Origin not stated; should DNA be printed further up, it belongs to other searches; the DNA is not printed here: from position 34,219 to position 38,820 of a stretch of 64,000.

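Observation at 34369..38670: Island-borne 1433-aa protein: Cap4/DUF4297-like nuclease + TPR array + GreA/B-C-like domain + PIN-like domain, no NTPase (candidate single-protein conflict/defence system)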

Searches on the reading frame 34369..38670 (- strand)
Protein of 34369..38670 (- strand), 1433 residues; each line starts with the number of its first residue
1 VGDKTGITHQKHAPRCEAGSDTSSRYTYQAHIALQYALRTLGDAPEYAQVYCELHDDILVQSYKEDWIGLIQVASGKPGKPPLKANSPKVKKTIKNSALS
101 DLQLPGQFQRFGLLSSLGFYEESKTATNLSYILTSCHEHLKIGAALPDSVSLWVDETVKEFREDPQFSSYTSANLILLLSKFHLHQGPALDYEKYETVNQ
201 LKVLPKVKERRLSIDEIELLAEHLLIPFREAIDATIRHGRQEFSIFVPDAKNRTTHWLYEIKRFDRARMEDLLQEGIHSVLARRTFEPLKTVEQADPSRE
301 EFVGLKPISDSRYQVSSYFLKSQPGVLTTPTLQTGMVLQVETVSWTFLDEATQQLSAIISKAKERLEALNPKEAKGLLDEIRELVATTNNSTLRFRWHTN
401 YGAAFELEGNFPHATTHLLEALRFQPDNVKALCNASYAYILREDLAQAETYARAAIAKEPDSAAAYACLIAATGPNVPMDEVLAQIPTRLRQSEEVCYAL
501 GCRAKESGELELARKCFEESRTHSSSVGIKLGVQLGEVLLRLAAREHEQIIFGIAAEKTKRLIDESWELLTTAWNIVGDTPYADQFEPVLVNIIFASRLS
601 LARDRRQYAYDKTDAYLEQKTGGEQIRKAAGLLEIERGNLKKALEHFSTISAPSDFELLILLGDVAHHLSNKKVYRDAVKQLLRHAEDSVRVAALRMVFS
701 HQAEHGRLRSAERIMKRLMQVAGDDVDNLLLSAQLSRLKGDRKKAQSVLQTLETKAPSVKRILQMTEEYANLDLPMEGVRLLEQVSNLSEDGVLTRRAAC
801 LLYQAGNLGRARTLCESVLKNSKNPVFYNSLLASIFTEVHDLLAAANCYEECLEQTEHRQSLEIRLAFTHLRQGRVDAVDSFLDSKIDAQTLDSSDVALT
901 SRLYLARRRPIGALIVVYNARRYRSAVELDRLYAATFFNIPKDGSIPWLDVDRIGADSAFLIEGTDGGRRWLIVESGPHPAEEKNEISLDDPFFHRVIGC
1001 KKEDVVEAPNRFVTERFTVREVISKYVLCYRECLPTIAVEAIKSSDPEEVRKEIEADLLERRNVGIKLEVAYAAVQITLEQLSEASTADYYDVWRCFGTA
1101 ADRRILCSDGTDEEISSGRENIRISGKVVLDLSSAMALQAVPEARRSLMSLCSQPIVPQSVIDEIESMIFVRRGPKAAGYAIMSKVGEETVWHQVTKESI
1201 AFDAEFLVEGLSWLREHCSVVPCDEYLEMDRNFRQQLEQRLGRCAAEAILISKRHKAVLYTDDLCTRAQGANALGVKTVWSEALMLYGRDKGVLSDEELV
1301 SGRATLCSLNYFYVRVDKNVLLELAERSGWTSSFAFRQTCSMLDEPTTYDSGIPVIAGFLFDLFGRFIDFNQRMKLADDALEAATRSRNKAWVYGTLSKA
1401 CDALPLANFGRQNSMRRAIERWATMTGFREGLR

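Call 4: search_protein_families(library=pfam, proteins=[window:34369-38670:-], max_evalue=1)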
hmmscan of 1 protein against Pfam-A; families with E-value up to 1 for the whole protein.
window:34369-38670:- (1433 aa): 15 families
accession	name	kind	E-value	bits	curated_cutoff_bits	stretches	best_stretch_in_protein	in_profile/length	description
PF20698.3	PIN-TPR-GreABC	-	1.1e-16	61.8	27.8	1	1129-1268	1-134/138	PIN domain associated with the TPR-GreAB-C-PIN system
PF14130.12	Cap4_nuclease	-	3.7e-12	47.3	26.2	1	18-131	2-118/200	Cap4, dsDNA endonuclease domain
PF07719.23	TPR_2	-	1e-10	41.3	27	2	495-520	2-27/34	Tetratricopeptide repeat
PF14559.12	TPR_19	-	9e-07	29.6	25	2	704-757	3-56/68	Tetratricopeptide repeat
PF13428.12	TPR_14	-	2.1e-05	25.2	23.5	1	437-470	9-42/44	Tetratricopeptide repeat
PF23914.1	TPR_CcmH_CycH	-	0.00019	21.7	42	1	653-757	47-152/158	Cytochrome c-type biogenesis protein H TPR domain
PF25062.1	ARM_TT21_N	-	0.0002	21.6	40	1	625-751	28-161/222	Tetratricopeptide repeat protein 21 N-terminal ARM repeat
PF13431.12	TPR_17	-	0.0035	17.9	24.4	1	418-449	2-33/34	Tetratricopeptide repeat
PF25063.1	ARM_TT21_C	-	0.0043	17.4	35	1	712-878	3-183/209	Tetratricopeptide repeat protein 21 C-terminal ARM domain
PF13414.12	TPR_11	-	0.0052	16.9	26.8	1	408-439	7-38/42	TPR repeat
PF13432.12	TPR_16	-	0.02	15.8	32.7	0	443-466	11-34/65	Tetratricopeptide repeat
PF13174.12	TPR_6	-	0.021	15.9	26.3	0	728-757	2-31/33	Tetratricopeptide repeat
PF13181.12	TPR_8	-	0.022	15.4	25.7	0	430-456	2-28/34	Tetratricopeptide repeat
PF25554.1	PTS_EIIB_BC_N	-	0.047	14.3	27.4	1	647-692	32-80/88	PTS system fructose specific EIIB'BC N-terminal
PF00515.34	TPR_1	-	0.054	13.8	27.8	0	402-428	8-34/34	Tetratricopeptide repeat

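Call 5: search_protein_families(library=padloc, proteins=[window:34369-38670:-], max_evalue=1)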
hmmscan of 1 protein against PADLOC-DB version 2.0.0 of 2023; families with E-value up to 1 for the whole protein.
window:34369-38670:- (1433 aa): 8 families
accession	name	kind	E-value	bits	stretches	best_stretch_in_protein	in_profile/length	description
PDLC03848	LmuA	-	3.5e-10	38.8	1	17-252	7-224/373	-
PDLC03849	LmuA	-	1.5e-06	26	1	11-62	9-59/370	-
PDLC00260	LmuB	-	1.7e-06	25.3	1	10-65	5-59/388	DUF4297 domain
PDLC00242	LmuA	-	4.9e-06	23.8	1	11-66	6-60/388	DUF4297 domain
PDLC00240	LmuA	-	9.2e-06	23.3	1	12-60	13-60/364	DUF4297 domain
PDLC00248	LmuA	-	0.00042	17.6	1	15-60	12-56/359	DUF4297 domain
PDLC00247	LmuA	-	0.00067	16.9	1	15-61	10-55/376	DUF4297 domain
PDLC00238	LmuA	-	0.046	11.1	1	12-66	12-65/365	DUF4297 domain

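Call 6: search_protein_families(library=ncbifam, proteins=[window:34369-38670:-], max_evalue=1)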
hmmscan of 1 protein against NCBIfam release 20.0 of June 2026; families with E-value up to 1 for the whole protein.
window:34369-38670:- (1433 aa): 12 families
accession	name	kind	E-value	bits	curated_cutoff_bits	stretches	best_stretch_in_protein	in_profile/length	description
TIGR02917.1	PEP_TPR_lipo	equivalog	5.1e-13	47.8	312.2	3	594-758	231-395/899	XrtA/PEP-CTERM system TPR-repeat protein PrsT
NF040959.1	MamA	equivalog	5.2e-09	35.8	200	2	400-466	76-142/204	magnetosome protein MamA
TIGR02521.1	type_IV_pilW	equivalog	2.2e-06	27.4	154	2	667-756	146-233/234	type IV pilus biogenesis/stability protein PilW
NF047371.1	FlcA_CTERM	equivalog_domain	0.0048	15.4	300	1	396-446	156-204/646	periplasmic flagellar collar protein FlcA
NF033758.1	gliding_GltE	equivalog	0.0097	14.9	225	1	402-490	127-217/411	adventurous gliding motility TPR repeat lipoprotein GltE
NF008520.0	PRK11447.1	equivalog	0.014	13.2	858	1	404-463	278-337/1157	cellulose synthase complex outer membrane protein BcsC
NF041522.1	TPR_sll0314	equivalog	0.036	13.3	225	1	403-456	27-79/275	Sll0314/Alr1548 family TPR repeat-containing protein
NF047507.1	TPR_BatC_Lepto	exception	0.061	12.8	175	0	377-437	80-138/214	TPR repeat-containing protein BatC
NF052415.1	T3SS_chap_SctY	equivalog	0.17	12.5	70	0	693-751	41-102/106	type III secretion apparatus assembly chaperone SctY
NF008757.0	PRK11788.1-5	equivalog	0.18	10.9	363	1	701-838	189-328/388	lipopolysaccharide assembly protein LapB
NF033920.0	C39_PA2778_fam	equivalog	0.28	10.5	150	0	404-459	199-254/255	PA2778 family cysteine peptidase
NF052400.1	M48_BAM_BepA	equivalog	0.77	8.5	570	0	799-893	314-408/483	beta-barrel assembly-enhancing protease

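Call 21: find_homologous_proteins(query=window:34372-38670:-, max_evalue=0.00001)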
Query window:34372-38670:- (1433 aa): 7 proteins with E <= 0.00001 among 8000 candidates.
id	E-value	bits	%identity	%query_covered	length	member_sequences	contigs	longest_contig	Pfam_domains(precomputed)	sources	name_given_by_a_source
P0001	0.0e+0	3092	100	96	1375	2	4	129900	PF14559.13,PF13428.13,PF20698.4,PF07719.24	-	-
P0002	1.5e-61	226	24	73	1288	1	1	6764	PF14559.13,PF24575.2,PF13432.13,PF13428.13,PF20698.4,PF07719.24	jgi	jgi:tetratricopeptide (TPR) repeat protein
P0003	1.1e-33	134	21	66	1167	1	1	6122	PF14559.13,PF13432.13,PF13428.13,PF20698.4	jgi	-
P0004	2.4e-27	113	25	37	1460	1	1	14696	PF13289.13,PF00515.35,PF20698.4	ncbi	-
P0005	2.5e-24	103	31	12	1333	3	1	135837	PF07721.21,PF14559.13,PF13431.13,PF00515.35,PF12895.14,PF13424.13,PF13428.13,PF13429.13,PF20698.4,PF13181.13,PF07719.24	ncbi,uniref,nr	ncbi:MAG: hypothetical protein C0617_01645 [Desulfuromonas sp.]|uniref:tetratricopeptide repeat prot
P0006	8.6e-23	98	23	26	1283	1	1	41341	PF14559.13,PF13428.13,PF20698.4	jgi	jgi:tetratricopeptide (TPR) repeat protein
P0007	5.8e-20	89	21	34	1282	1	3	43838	PF01272.26,PF00515.35,PF13428.13,PF20698.4,PF07719.24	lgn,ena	-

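Call 27: find_encoding_contigs(protein=P0001, flank=10000, max_places=6)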
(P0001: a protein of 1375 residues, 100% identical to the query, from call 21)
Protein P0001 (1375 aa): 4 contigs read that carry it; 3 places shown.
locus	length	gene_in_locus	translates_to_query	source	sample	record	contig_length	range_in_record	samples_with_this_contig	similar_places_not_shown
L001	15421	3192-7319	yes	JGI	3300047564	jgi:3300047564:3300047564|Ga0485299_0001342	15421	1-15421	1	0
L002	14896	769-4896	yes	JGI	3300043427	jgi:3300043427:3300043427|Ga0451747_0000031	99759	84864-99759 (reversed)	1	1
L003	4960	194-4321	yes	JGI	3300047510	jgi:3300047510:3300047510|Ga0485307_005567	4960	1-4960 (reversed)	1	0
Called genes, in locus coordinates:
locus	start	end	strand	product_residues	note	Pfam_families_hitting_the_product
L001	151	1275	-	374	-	PF01926:MMR_HSR1, PF02421:FeoB_N, PF06071:YchF-GTPase_C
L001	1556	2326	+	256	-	PF00089:Trypsin, PF13365:Trypsin_2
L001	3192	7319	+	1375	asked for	PF13428:TPR_14 (faint), PF14559:TPR_19 (faint), PF07719:TPR_2 (faint), PF20698:PIN-TPR-GreABC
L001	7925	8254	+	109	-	-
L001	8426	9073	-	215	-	PF01391:Collagen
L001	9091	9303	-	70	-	PF13560:HTH_31 (weak), PF01381:HTH_3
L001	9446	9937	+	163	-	-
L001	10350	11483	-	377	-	PF13481:AAA_25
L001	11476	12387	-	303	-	-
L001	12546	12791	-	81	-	-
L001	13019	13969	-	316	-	-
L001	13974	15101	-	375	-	PF00589:Phage_integrase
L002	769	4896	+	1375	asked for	PF13428:TPR_14 (faint), PF14559:TPR_19 (faint), PF07719:TPR_2 (faint), PF20698:PIN-TPR-GreABC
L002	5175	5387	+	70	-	-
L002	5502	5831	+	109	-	-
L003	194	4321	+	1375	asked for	PF13428:TPR_14 (faint), PF14559:TPR_19 (faint), PF07719:TPR_2 (faint), PF20698:PIN-TPR-GreABC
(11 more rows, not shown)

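Call 48: find_related_loci(query=window:34372-38670:-, collection=genome_contigs, flank=10000)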
Query window:34372-38670:- (1433 aa) in genome_contigs; peptide patterns used: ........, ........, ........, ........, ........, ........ (x = any residue, [..] = any of these).
23 stretches matched a pattern, but none encodes a relative of the query by tblastn (E <= 1e-3).
